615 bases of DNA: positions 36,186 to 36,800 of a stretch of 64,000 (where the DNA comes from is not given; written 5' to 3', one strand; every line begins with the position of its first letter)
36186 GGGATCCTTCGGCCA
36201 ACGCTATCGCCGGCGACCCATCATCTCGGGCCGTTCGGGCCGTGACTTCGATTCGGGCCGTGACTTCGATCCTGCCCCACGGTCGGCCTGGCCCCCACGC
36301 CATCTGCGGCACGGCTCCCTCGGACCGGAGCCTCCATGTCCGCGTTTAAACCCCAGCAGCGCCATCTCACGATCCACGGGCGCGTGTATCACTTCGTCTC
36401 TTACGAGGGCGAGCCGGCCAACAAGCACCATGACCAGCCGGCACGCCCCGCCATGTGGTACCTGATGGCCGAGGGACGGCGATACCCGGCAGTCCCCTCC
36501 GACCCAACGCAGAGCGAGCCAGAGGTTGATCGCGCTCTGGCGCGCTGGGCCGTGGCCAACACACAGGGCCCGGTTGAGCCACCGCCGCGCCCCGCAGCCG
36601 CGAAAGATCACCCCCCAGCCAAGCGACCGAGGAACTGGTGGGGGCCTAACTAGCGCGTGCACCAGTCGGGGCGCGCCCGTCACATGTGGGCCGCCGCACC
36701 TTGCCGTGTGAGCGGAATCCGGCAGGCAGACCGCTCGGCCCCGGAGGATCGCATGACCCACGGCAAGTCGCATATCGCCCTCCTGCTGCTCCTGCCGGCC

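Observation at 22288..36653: Three diverged paralogues of an unrecognised roughly 105-aa cassette protein family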

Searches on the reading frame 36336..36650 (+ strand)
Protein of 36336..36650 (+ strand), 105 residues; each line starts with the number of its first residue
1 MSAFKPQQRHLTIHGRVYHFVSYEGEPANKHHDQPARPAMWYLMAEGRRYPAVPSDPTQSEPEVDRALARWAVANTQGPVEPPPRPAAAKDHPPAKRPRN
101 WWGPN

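Call 6: search_protein_families(library=pfam, proteins=[window:36336-36650:+], max_evalue=10)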
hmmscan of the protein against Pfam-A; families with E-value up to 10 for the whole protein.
window:36336-36650:+ (105 aa): 0 families

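Call 7: search_protein_families(library=ncbifam, proteins=[window:36336-36650:+], max_evalue=10)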
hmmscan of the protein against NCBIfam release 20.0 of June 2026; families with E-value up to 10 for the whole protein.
window:36336-36650:+ (105 aa): 0 families

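Call 69: search_protein_families(library=padloc, proteins=[window:36336-36650:+], max_evalue=1)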
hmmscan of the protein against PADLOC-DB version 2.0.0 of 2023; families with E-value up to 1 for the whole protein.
window:36336-36650:+ (105 aa): 0 families

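Call 70: search_protein_families(library=phrogs, proteins=[window:36336-36650:+], max_evalue=1)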
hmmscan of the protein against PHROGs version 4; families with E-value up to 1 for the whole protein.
window:36336-36650:+ (105 aa): 1 family
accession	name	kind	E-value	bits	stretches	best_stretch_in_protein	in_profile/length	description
phrog_7111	-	unknown function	0.083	13.7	1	1-65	24-84/224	-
